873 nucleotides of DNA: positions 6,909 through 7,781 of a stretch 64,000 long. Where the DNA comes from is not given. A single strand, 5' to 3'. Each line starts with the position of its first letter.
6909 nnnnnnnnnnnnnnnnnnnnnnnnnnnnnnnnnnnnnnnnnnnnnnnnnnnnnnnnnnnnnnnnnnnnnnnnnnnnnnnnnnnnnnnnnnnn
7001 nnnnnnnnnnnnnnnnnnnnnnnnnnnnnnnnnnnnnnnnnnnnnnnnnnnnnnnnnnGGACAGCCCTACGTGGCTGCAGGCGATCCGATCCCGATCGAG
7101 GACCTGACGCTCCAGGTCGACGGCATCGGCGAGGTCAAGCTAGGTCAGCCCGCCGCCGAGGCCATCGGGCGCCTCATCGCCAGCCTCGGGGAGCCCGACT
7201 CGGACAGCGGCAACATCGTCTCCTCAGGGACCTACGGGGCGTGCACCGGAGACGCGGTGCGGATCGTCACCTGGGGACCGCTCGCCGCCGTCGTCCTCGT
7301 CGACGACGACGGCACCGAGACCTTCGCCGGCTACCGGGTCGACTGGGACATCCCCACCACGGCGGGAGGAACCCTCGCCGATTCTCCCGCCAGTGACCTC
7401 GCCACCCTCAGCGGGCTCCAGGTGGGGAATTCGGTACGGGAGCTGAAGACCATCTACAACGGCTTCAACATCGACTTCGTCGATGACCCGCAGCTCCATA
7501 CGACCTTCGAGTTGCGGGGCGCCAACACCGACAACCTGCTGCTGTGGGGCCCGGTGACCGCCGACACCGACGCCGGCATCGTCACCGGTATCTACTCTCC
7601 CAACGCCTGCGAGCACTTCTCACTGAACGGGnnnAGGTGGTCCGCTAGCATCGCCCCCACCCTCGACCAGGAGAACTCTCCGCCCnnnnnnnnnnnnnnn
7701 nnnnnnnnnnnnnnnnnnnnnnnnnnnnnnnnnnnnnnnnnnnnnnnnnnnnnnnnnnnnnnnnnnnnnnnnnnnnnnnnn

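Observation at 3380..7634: Two paralogous single-pass membrane proteins with a shared unknown Cys-containing extracytoplasmic domain bracket the LCP fusion gene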

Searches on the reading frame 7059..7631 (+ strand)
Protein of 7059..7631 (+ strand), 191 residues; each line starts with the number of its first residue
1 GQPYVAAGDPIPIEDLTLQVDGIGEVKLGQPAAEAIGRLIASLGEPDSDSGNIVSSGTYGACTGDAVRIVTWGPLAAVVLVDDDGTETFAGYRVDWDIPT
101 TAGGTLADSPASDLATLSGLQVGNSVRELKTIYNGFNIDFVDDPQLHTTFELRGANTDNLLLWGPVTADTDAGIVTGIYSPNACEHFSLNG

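Call 8: find_homologous_proteins(query=window:7059-7631:+, max_evalue=0.001)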
Query window:7059-7631:+ (191 aa): 315 proteins with E <= 0.001 among 1030 candidates; the best 120 are listed.
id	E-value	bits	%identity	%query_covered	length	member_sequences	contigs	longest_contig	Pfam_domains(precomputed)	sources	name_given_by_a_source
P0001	7.5e-121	419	100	100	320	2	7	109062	-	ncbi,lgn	-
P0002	3.8e-105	368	87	100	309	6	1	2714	-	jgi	-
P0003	4.8e-102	358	84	100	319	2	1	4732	-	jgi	-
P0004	3.3e-83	296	72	98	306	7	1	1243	-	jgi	-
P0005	5.9e-60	221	55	97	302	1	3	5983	-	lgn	-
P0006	7.8e-59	217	55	97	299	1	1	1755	-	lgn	-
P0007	8.2e-59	217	57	98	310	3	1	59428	-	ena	-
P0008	1.4e-58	216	55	97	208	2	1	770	-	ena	-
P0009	2.4e-58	215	56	97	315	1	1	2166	-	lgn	-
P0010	3.0e-58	215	56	97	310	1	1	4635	-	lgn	-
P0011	6.1e-58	214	55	98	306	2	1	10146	-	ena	-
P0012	6.6e-58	214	56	98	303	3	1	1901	-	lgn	-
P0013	7.1e-58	214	54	97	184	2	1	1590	-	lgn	-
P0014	8.0e-58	214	56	98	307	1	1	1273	-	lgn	-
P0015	1.0e-57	213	57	97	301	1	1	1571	-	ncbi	-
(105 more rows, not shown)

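Call 12: find_encoding_contigs(protein=P0001, flank=10000, max_places=3)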
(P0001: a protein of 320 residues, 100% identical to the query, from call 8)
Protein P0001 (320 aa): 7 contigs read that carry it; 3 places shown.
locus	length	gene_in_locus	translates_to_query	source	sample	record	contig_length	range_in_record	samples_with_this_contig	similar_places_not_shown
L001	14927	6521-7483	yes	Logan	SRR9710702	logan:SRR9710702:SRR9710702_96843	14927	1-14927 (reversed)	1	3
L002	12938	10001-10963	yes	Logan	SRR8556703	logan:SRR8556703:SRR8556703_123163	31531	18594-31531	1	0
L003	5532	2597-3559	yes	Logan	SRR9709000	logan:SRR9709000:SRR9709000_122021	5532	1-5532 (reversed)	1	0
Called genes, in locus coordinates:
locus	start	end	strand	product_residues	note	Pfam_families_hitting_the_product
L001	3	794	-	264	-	?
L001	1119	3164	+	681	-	PF03190:Thioredox_DsbH, PF13899:Thioredoxin_7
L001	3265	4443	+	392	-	-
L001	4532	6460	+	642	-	PF10609:ParA (weak), PF03816:LytR_cpsA_psr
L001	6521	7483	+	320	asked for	-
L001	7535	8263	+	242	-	-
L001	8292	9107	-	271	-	PF09678:Caa3_CtaG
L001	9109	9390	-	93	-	PF03626:COX4_pro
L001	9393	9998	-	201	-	PF00510:COX3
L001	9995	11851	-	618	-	PF00115:COX1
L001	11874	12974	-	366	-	PF02790:COX2_TM, PF00116:COX2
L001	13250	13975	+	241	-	PF01925:TauE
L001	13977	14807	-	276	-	PF13560:HTH_31, PF01381:HTH_3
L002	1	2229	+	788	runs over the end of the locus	PF01935:DUF87 (weak), PF05872:HerA_C (faint)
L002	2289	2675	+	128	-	-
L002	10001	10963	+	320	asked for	-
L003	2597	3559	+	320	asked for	-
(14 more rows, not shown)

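Call 13: find_related_loci(query=A1, collection=genome_contigs, flank=10000)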
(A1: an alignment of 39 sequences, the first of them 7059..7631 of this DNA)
Query A1 (191 aa) in genome_contigs; peptide patterns used: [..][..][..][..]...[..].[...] (x = any residue, [..] = any of these).
37 stretches matched a pattern; 27 encode a relative of the query (tblastn E <= 1e-3); 27 distinct loci.
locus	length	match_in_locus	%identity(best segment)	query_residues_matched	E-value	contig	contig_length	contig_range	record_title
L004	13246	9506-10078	87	1-191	3e-109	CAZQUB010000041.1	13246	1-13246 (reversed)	MAG TPA_asm: uncultured Acidimicrobiaceae bacterium isolate binchicken_co129_54 genome assembly, contig: NODE_14413_leng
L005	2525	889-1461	84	1-191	2e-110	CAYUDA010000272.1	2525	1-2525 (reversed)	MAG TPA_asm: uncultured Acidimicrobiaceae bacterium isolate SRP185410_co2_234 genome assembly, contig: NODE_76944_length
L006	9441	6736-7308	83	1-191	1e-104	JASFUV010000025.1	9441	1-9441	MAG: Acidimicrobiia bacterium isolate D1105M12metaG_Bin_189 D1105M12metaG_FD_scaffold_732_c1, whole genome shotgun seque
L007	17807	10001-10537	54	4-188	9e-64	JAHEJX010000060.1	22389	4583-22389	MAG: Actinomycetes bacterium isolate Ww568 NODE_6000_length_22389_cov_4.532648, whole genome shotgun sequence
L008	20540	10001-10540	57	4-187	5e-63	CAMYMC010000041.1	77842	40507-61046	MAG: uncultured Acidimicrobiaceae bacterium isolate ES_M_Acidobacteriota_16 genome assembly, contig: scaffold_713, whole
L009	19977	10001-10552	58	3-191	4e-63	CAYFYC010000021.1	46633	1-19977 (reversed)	MAG TPA_asm: uncultured Acidimicrobiaceae bacterium isolate ERP108616_co2_204 genome assembly, contig: NODE_831_length_4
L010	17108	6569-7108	57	3-188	9e-63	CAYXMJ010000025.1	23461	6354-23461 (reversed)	MAG TPA_asm: uncultured Acidimicrobiaceae bacterium isolate binchicken_co373_9 genome assembly, contig: NODE_348_length_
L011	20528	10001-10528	57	3-187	1e-62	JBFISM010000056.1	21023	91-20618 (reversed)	MAG: Acidimicrobiia bacterium isolate Mix_sand13.2021.11.D.7 k141_2569447_length_21023_cov_14.7289, whole genome shotgun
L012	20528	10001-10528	56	3-187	4e-62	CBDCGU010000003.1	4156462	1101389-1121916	MAG: Acidimicrobiia bacterium isolate 6749b232-f2df-4c02-bc6f-726ef32645bf genome assembly, contig: contig_3, whole geno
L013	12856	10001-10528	55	3-187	8e-61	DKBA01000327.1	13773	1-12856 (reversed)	MAG TPA_asm: Acidimicrobiia bacterium UBA6912 UBA6912_contig_8924, whole genome shotgun sequence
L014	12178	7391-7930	54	2-187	1e-59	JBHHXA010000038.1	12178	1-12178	MAG: Acidimicrobiia bacterium isolate D_3_bin.12 NODE_2255_length_12178_cov_4.943661, whole genome shotgun sequence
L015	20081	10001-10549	54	2-187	1e-59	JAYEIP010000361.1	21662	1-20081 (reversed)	MAG: Actinomycetota bacterium isolate MAG188 MAG188_361, whole genome shotgun sequence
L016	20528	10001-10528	54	3-187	3e-59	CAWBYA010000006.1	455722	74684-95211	MAG: uncultured Acidimicrobiia bacterium isolate MFD09779.bin.1.81 genome assembly, contig: contig_38417, whole genome s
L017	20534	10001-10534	54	3-186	2e-59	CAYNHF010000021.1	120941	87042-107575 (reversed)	MAG TPA_asm: uncultured Acidimicrobiaceae bacterium isolate binchicken_co231_36 genome assembly, contig: k141_772774, wh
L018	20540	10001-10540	54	2-187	6e-59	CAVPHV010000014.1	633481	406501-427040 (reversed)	MAG: uncultured Acidimicrobiia bacterium isolate MFD09964.bin.1.311 genome assembly, contig: contig_3559, whole genome s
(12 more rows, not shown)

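Call 18: predict_structure(alignment_id=A1)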
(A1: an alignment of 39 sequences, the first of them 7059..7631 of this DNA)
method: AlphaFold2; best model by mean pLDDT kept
length: 191 residues; sequences in the alignment: 39
mean_pLDDT: 93.0   pTM: 0.88
mean pLDDT of the five models: 93.0, 92.1, 92.1, 92.1, 91.6
residues with pLDDT >= 90: 162; 70-90: 18; 50-70: 11; < 50: 0
segments of 3 or more residues with pLDDT < 50: none
pLDDT, mean of each block of 10 residues (from residue 1): 92 97 97 98 95 93 95 96 96 86 69 96 98 98 94 96 98 98 80 51
secondary structure, 60 per line:
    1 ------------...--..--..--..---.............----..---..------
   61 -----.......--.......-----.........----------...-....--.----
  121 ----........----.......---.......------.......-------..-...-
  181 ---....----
elements in order: H32-43 E66-72 E75-81 E87-95 H110-113 H126-132 E137-143 E147-153 E160-166 E177-179 H184-187

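Call 25: search_solved_structures(query=A1, max_evalue=10)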
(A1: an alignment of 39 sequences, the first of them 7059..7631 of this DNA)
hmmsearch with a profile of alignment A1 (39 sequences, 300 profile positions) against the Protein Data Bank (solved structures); distinct sequences matched with E-value up to 10: 4.
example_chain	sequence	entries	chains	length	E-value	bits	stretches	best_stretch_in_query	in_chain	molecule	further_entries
5o60_V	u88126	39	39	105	0.3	13.7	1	172-217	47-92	50S ribosomal protein L24 | Large ribosomal subunit protein uL24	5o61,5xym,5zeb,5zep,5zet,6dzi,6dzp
4bws_C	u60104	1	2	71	0.64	12.6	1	254-294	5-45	CD2 ANTIGEN CYTOPLASMIC TAIL-BINDING PROTEIN 2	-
5v7q_U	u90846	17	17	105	0.7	12.5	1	173-217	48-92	50S ribosomal protein L24 | 50S ribosomal protein uL24 | Large ribosomal subunit protein uL24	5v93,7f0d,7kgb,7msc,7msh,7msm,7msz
9b1w_q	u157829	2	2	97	0.92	12.1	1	194-217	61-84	Large ribosomal subunit protein uL24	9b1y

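Call 28: fold_search(model_id=the predicted structure, library=pdb)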
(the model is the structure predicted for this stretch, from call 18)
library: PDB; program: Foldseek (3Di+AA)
matches with E <= 10: 655; with E <= 0.001: 0
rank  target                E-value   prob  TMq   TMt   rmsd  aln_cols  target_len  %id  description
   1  6y2r_B                2.3e-02  0.25  0.18  0.11  13.5       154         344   11  Escherichia coli R255A RnlA endoribonuclease (single alanine mutant of RnlA) (released 2021-05-12)
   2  4ifa                  4.1e-02  0.63  0.36  0.25  10.8       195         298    8  1.5 Angstrom resolution crystal structure of an extracellular protein containing a SCP domain from Bacillus anthracis st (released 2012-12-26)
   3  6y2p_A                4.9e-02  0.18  0.19  0.11  15.3       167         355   12  Escherichia coli RnlA-RnlB Toxin-Antitoxin System. (released 2021-04-14)
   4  6y2s_A                6.5e-02  0.16  0.18  0.11  13.8       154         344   12  Escherichia coli R318A RnlA endoribonuclease (single alanine mutant of RnlA) (released 2021-03-31)
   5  6y2q_A                6.9e-02  0.18  0.18  0.11  13.9       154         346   12  Escherichia coli RnlA endoribonuclease (released 2021-05-12)
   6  2pz1                  1.4e-01  0.35  0.22  0.11   8.9       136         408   10  Crystal Structure of Auto-inhibited Asef (released 2007-08-21)
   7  3ica_B                1.4e-01  0.28  0.23  0.22  11.8       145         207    9  The crystal structure of the beta subunit of a phenylalanyl-tRNA synthetase from Porphyromonas gingivalis W83 (released 2009-07-28)
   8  9lul_c                1.7e-01  0.28  0.20  0.06  13.1       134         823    7  Local refinement of stacked like DDB1-DDA1-DET1-Ube2e2-COP1 complex (layer 1) (released 2026-01-28)
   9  6fne_B                1.7e-01  0.21  0.17  0.11   9.7       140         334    6  Structure of human Brag2 (Sec7-PH domains) with the inhibitor Bragsin bound to the PH domain (released 2019-03-13)
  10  3ica_A                1.8e-01  0.28  0.23  0.22  16.0       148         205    7  The crystal structure of the beta subunit of a phenylalanyl-tRNA synthetase from Porphyromonas gingivalis W83 (released 2009-07-28)
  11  6h0g_A                1.8e-01  0.16  0.18  0.06  14.2       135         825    7  Structure of the DDB1-CRBN-pomalidomide complex bound to ZNF692(ZF4) (released 2018-11-07)
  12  8u15_B                2.0e-01  0.21  0.19  0.06  13.3       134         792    7  The ternary complex structure of DDB1-CRBN-SALL4(ZF1,2)-short bound to CC-220 (released 2023-12-27)
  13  9oty_A                2.0e-01  0.18  0.20  0.06  13.6       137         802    6  DDB1-CRBN with CK1 alpha, SB-405483, and DEG-47: composite map and model submission (released 2025-11-19)
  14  7vmb_A                2.0e-01  0.12  0.15  0.09  11.2       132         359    6  Crystal structure of IQSEC1-IQ motif, Sec7PH tandem in complex with calmodulin (released 2022-10-12)
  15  8ojh_A                2.1e-01  0.21  0.19  0.05  13.5       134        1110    7  Crystal structure of human CRBN-DDB1 in complex with compound 4 (released 2023-07-19)
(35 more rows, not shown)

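Call 40: search_protein_families(library=pfam, alignment_id=A2, max_evalue=10)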
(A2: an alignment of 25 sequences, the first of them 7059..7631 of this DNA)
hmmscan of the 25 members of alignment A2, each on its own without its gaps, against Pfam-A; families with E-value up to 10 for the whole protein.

A. member 1, window:7059-7631:+ (191 aa): 0 families

B. families by the number of members that match (of 25 scanned): 4 families
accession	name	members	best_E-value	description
PF13365.12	Trypsin_2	1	0.028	Trypsin-like peptidase domain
PF05035.17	DGOK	1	0.064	2-keto-3-deoxy-galactonokinase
PF19628.4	DUF6132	1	0.11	Family of unknown function (DUF6132)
PF21415.2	SMK1_alpha_su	1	0.31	SMK1 alpha subunit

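Call 46: search_protein_representatives(alignment_id=A2)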
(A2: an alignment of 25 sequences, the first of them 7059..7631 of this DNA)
Query: 25 sequences, 181 profile positions. Proteins with E-value up to 0.001 (for the whole library): 687; up to 1e-10: 240; up to 1e-30: 116. The best 150 are listed.
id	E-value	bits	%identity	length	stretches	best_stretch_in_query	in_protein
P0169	1.8e-66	239.7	-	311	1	2-179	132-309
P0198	1.6e-64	233.4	-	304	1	2-178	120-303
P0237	7.6e-62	224.6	-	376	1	2-177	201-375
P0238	6.9e-61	221.5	-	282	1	2-178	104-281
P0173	3.1e-59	216.1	-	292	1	2-180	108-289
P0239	3.6e-59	215.9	-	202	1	12-178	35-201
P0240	8.5e-59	214.7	-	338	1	3-178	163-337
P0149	1.4e-58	214.0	-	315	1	2-178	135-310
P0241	1.5e-58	213.9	-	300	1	5-179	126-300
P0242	1.8e-58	213.7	-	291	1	3-179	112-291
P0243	3.9e-58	212.5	-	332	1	2-179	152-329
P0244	1.6e-57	210.5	-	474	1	9-179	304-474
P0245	4.9e-57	209.0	-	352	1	4-178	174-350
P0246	2.4e-56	206.7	-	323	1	2-180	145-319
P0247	3.6e-56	206.1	-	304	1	4-178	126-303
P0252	2.6e-53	196.8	-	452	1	5-177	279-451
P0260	6.0e-52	192.4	-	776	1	2-180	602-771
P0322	4.1e-40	153.8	-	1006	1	7-179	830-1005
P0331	6.5e-36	140.1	-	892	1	8-179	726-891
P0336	5.5e-33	130.6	-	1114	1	6-180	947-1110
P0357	4.5e-19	85.3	-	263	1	3-177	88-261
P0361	4.1e-18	82.1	-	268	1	12-172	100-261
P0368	7.9e-16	74.7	-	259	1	13-177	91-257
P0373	3.6e-15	72.6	-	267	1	17-171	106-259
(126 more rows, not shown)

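Call 47: search_protein_families(library=pfam, proteins=[P0322, P0331, P0336, P0260, P0244, P0252, P0357, P0361, P0368, P0373], max_evalue=0.01)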
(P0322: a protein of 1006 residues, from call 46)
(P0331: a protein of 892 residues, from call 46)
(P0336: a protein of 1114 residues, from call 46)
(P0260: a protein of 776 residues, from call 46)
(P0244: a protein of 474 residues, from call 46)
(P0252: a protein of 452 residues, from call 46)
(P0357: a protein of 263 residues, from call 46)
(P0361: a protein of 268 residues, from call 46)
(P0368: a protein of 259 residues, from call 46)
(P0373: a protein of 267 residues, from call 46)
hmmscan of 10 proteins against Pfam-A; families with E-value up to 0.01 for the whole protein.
P0322 (1006 aa): 10 families
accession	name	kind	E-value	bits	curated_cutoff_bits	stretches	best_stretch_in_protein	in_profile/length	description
PF13620.12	CarboxypepD_reg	-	3.6e-27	95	32.3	4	751-828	2-81/82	Carboxypeptidase regulatory-like domain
PF13715.12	CarbopepD_reg_2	-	4.2e-17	62.4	32.2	1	752-829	2-77/88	CarboxypepD_reg-like domain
PF17210.9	SdrD_B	-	3.6e-10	40.5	29.7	1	763-813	24-73/112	SdrD B-like domain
PF09430.16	EMC7_beta-sandw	-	6.6e-07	30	26.6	0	603-656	20-73/122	ER membrane protein complex subunit 7, beta-sandwich domain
PF17802.7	SpaA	-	1e-06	29.2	23.1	0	760-802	13-57/91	Prealbumin-like fold domain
PF08308.17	PEGA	-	8.6e-06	26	20.8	0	617-644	30-57/71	PEGA domain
PF14686.12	fn3_3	-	6.4e-05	23.1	24.4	0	608-645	31-70/75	Polysaccharide lyase family 4, domain II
PF22902.2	NOMO1-like_9th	-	0.00012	22.2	27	0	673-721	12-62/75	BOS complex subunit NOMO1-like, beta sandwich domain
PF25020.1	TTR_TEN1-4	-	0.0019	18.5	27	0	660-724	7-69/86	Teneurin TTR-like domain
PF12866.13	DUF3823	-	0.0032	18.1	27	1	596-642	28-79/90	Protein of unknown function (DUF3823) N-terminal domain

P0331 (892 aa): 11 families
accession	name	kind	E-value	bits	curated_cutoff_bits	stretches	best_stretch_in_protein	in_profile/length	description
PF13620.12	CarboxypepD_reg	-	1.8e-44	150.4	32.3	4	460-532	2-76/82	Carboxypeptidase regulatory-like domain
PF13715.12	CarbopepD_reg_2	-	2.4e-17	63.2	32.2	2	460-528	1-67/88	CarboxypepD_reg-like domain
PF17210.9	SdrD_B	-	1.7e-14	54.4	29.7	1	649-700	17-67/112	SdrD B-like domain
PF22902.2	NOMO1-like_9th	-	8.3e-10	38.8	27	0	470-510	11-54/75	BOS complex subunit NOMO1-like, beta sandwich domain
PF25020.1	TTR_TEN1-4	-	2.5e-08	34.2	27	0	460-526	9-74/86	Teneurin TTR-like domain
PF17802.7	SpaA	-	1.7e-06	28.5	23.1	0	465-527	8-76/91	Prealbumin-like fold domain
PF11974.14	bMG3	-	3.6e-05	24.1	34.9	0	651-690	23-62/103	Bacterial alpha-2-macroglobulin MG3 domain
PF02369.22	Big_1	-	0.00025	21.5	34.9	0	644-701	21-82/93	Bacterial Ig-like domain (group 1)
PF09430.16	EMC7_beta-sandw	-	0.0024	18.5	26.6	0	472-532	7-66/122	ER membrane protein complex subunit 7, beta-sandwich domain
PF15976.11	CooC_C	-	0.0024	18.3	29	0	461-500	20-55/93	CS1-pili formation C-terminal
PF11614.14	FixG_C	-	0.0028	18.3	25.6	0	23-89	34-102/119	IG-like fold at C-terminal of FixG, putative oxidoreductase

P0336 (1114 aa): 6 families
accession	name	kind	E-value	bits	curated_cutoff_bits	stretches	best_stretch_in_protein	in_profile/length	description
PF00072.30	Response_reg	-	1.1e-23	83.9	30.2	1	16-126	1-110/111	Response regulator receiver domain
PF13641.12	Glyco_tranf_2_3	-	2.2e-22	80.7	27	1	387-611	3-230/230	Glycosyltransferase like family 2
PF13632.12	Glyco_trans_2_3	-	7.4e-15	55.7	27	1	475-663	4-197/198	Glycosyl transferase family group 2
PF00535.33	Glycos_transf_2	-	1.2e-12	48.5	23.3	1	388-531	1-138/168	Glycosyl transferase family 2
PF13506.12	Glyco_transf_21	-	6.3e-08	32.7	21.7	1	454-609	15-173/174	Glycosyl transferase family 21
PF00990.26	GGDEF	-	5.2e-06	26.8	23.8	1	153-289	19-157/161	Diguanylate cyclase, GGDEF domain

P0260 (776 aa): 0 families

P0244 (474 aa): 1 family
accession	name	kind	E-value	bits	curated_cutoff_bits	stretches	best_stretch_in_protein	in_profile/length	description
PF00817.25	IMS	-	1.9e-13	51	23.2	1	33-152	1-121/148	impB/mucB/samB family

P0252 (452 aa): 0 families

P0357 (263 aa): 0 families

P0361 (268 aa): 1 family
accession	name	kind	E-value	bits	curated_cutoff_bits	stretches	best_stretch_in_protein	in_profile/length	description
PF01456.22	Mucin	-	0.0029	18.1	34.7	1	50-98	48-97/143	Mucin-like glycoprotein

P0368 (259 aa): 1 family
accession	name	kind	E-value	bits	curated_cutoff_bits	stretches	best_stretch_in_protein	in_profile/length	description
PF01456.22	Mucin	-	0.0011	19.4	34.7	1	22-93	19-93/143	Mucin-like glycoprotein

P0373 (267 aa): 0 families

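Call 49: find_encoding_contigs(protein=P0361, flank=8000, max_places=2)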
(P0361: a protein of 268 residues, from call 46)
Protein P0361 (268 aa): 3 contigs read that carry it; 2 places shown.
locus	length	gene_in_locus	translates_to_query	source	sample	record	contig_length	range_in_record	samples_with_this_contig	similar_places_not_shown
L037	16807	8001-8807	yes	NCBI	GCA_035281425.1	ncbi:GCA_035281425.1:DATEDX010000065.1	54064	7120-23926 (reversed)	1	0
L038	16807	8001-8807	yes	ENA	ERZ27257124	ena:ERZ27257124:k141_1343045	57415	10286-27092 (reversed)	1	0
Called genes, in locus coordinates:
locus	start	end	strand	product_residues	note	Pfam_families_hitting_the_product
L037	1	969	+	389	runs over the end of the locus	PF09339:HTH_IclR (faint), PF12802:MarR_2 (weak), PF00480:ROK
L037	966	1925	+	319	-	PF00480:ROK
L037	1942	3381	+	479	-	PF01547:SBP_bac_1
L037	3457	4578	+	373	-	PF00528:BPD_transp_1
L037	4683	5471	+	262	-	PF00528:BPD_transp_1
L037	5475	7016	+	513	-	PF00933:Glyco_hydro_3, PF01915:Glyco_hydro_3_C (weak)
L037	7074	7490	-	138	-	PF09055:Sod_Ni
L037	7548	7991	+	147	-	PF00717:Peptidase_S24, PF10502:Peptidase_S26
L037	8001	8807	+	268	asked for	-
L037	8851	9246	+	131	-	PF01842:ACT (weak), PF13291:ACT_4 (faint), PF13840:ACT_7 (faint), PF19571:ACT_8 (weak), PF22629:ACT_AHAS_ss (weak), PF22468:ACT_9 (faint)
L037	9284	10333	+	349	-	PF11258:DUF3048, PF17479:DUF3048_C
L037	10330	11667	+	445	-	PF01425:Amidase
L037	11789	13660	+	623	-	PF01558:POR, PF01855:POR_N, PF17147:PFOR_II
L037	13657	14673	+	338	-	PF02775:TPP_enzyme_C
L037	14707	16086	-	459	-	PF00479:G6PD_N, PF02781:G6PD_C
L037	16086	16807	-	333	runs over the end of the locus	PF03446:NAD_binding_2, PF03807:F420_oxidored (weak), PF00393:6PGD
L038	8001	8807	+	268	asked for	-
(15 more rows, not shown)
